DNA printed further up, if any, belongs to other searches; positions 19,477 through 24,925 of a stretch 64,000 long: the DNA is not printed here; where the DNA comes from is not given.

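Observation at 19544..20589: Single wHTH-DUF559 gene bracketed by outward-facing inverted copies of a dispersed 43-bp hairpin repeat (REPtron / IS-MITE-like unit with a non-transposase protein)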

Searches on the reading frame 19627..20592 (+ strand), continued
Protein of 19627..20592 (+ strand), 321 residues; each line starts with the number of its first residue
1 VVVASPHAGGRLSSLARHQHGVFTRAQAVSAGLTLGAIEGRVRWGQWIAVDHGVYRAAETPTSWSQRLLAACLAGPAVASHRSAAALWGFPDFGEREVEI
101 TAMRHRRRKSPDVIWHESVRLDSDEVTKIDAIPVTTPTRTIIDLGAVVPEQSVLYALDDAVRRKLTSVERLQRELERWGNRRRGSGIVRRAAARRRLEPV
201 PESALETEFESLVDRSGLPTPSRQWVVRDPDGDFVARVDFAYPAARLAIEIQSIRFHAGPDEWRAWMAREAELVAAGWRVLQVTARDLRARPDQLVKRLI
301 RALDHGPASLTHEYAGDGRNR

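Call 106: find_encoding_contigs(protein=P0275, flank=2000, max_places=2)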
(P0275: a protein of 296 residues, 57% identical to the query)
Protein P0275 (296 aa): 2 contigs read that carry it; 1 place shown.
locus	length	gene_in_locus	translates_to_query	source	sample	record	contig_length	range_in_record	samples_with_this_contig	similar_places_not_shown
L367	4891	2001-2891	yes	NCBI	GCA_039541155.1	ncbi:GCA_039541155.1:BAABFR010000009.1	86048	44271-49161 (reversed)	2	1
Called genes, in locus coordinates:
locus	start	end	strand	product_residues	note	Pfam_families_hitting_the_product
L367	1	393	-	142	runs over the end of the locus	PF01243:PNPOx_N, PF12900:Pyridox_ox_2 (weak)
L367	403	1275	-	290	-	PF00126:HTH_1, PF03466:LysR_substrate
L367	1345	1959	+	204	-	PF01810:LysE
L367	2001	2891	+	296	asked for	PF04480:DUF559, PF18741:MTES_1575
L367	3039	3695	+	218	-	PF05368:NmrA (weak), PF13460:NAD_binding_10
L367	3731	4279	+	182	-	-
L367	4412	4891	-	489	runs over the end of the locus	PF02233:PNTB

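Call 107: find_encoding_contigs(protein=P0284, flank=2000, max_places=2)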
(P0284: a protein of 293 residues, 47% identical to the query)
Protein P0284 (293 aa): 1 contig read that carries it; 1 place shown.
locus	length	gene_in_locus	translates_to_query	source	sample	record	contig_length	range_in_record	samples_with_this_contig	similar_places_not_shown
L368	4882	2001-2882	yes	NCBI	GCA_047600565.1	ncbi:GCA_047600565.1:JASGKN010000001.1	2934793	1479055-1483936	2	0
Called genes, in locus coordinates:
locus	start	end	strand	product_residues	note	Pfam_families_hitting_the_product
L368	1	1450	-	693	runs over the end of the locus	PF22745:Nlig-Ia, PF01653:DNA_ligase_aden, PF03120:OB_DNA_ligase, PF03119:DNA_ligase_ZBD, PF12826:HHH_2, PF14520:HHH_5, PF00533:BRCT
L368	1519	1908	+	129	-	PF04237:YjbR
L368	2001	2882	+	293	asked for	PF04480:DUF559 (weak), PF18741:MTES_1575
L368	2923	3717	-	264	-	PF08021:FAD_binding_9, PF04954:SIP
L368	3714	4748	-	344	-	PF01497:Peripla_BP_2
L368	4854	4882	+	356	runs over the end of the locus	PF01032:FecCD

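Call 111: find_encoding_contigs(protein=P0271, flank=2000, max_places=1)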
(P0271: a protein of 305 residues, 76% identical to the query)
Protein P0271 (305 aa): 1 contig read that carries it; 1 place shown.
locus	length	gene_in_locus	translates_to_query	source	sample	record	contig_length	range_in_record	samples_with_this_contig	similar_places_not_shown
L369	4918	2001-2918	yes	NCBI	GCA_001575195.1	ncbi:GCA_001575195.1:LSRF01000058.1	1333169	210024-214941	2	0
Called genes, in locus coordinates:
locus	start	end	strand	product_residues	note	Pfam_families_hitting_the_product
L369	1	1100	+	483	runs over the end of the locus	PF02233:PNTB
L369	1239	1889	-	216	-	PF01370:Epimerase, PF05368:NmrA, PF13460:NAD_binding_10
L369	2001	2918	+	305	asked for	PF09407:AbiEi_1 (weak), PF04480:DUF559, PF18741:MTES_1575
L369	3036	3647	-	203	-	PF01810:LysE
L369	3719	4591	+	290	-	PF00126:HTH_1, PF03466:LysR_substrate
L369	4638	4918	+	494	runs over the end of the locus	PF01569:PAP2, PF19279:YegS_C (faint), PF00781:DAGK_cat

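Call 112: find_encoding_contigs(protein=P0268, flank=2000, max_places=1)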
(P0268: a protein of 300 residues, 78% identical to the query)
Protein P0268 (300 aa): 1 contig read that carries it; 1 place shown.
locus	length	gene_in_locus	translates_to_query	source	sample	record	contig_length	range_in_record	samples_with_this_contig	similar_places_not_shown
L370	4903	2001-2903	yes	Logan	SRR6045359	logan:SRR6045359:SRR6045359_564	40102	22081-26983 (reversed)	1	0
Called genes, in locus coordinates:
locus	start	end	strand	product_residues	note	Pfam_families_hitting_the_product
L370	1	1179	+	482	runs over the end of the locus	PF02233:PNTB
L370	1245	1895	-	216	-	PF01370:Epimerase (weak), PF05368:NmrA, PF13460:NAD_binding_10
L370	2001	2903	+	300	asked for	PF13338:AbiEi_4 (weak), PF09407:AbiEi_1 (weak), PF04480:DUF559, PF18741:MTES_1575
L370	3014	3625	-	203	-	PF01810:LysE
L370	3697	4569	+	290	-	PF00126:HTH_1, PF03466:LysR_substrate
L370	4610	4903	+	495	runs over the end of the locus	PF01569:PAP2, PF14378:PAP2_3 (weak), PF00781:DAGK_cat, PF19279:YegS_C (weak)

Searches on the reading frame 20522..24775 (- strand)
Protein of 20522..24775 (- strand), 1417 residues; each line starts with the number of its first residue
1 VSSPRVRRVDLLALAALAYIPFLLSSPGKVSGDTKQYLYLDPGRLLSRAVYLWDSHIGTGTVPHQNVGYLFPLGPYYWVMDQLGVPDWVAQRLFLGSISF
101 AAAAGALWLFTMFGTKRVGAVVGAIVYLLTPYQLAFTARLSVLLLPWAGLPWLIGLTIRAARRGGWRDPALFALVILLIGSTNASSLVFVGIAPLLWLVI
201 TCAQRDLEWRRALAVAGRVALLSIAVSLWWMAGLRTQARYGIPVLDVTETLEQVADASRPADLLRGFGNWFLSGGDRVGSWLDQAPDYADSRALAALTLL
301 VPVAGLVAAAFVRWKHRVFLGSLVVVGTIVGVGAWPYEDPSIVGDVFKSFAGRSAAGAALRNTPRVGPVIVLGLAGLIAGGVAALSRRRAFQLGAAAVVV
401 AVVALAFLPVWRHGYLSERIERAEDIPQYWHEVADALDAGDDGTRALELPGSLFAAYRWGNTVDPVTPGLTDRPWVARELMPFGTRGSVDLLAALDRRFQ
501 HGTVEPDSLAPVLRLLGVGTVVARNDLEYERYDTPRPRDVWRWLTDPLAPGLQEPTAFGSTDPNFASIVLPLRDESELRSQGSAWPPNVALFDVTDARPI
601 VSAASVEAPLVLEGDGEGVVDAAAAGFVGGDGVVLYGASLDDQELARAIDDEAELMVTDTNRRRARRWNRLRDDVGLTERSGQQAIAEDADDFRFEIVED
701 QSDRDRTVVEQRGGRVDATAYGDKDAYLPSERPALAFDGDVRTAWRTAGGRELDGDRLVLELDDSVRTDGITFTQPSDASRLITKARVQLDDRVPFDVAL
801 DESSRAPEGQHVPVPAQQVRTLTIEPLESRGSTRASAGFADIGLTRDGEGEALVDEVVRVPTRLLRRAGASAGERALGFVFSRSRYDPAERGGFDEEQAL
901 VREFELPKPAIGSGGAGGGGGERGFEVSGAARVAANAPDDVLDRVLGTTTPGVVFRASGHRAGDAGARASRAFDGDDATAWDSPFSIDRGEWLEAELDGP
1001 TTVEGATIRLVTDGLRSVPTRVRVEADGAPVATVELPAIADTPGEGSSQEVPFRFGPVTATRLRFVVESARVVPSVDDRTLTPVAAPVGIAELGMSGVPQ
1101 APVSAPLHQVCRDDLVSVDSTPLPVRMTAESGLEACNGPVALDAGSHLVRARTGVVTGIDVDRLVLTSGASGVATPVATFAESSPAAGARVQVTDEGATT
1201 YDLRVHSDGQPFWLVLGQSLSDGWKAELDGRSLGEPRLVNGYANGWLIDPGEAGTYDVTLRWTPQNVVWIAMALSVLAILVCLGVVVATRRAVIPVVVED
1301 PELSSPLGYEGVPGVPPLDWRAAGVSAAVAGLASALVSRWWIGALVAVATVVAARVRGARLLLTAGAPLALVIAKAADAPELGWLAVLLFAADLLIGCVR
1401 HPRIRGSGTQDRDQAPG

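Call 4: search_protein_families(library=pfam, proteins=[window:20522-24775:-], max_evalue=0.01)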
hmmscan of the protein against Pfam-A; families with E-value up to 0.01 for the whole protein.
window:20522-24775:- (1417 aa): 3 families
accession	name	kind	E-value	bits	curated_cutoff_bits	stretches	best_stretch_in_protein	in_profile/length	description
PF11847.13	GT-C_AftD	-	5.3e-96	322.5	26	1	22-678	6-647/661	Alpha-(1->3)-arabinofuranosyltransferase, N-terminal GT-C domain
PF00754.31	F5_F8_type_C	-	4.2e-11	43.5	28.2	1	965-1069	12-114/127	F5/8 type C domain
PF24607.1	CBM_AftD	-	2e-07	31.1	27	1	961-1102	11-144/149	Arabinofuranosyltransferase D, third carbohydrate binding module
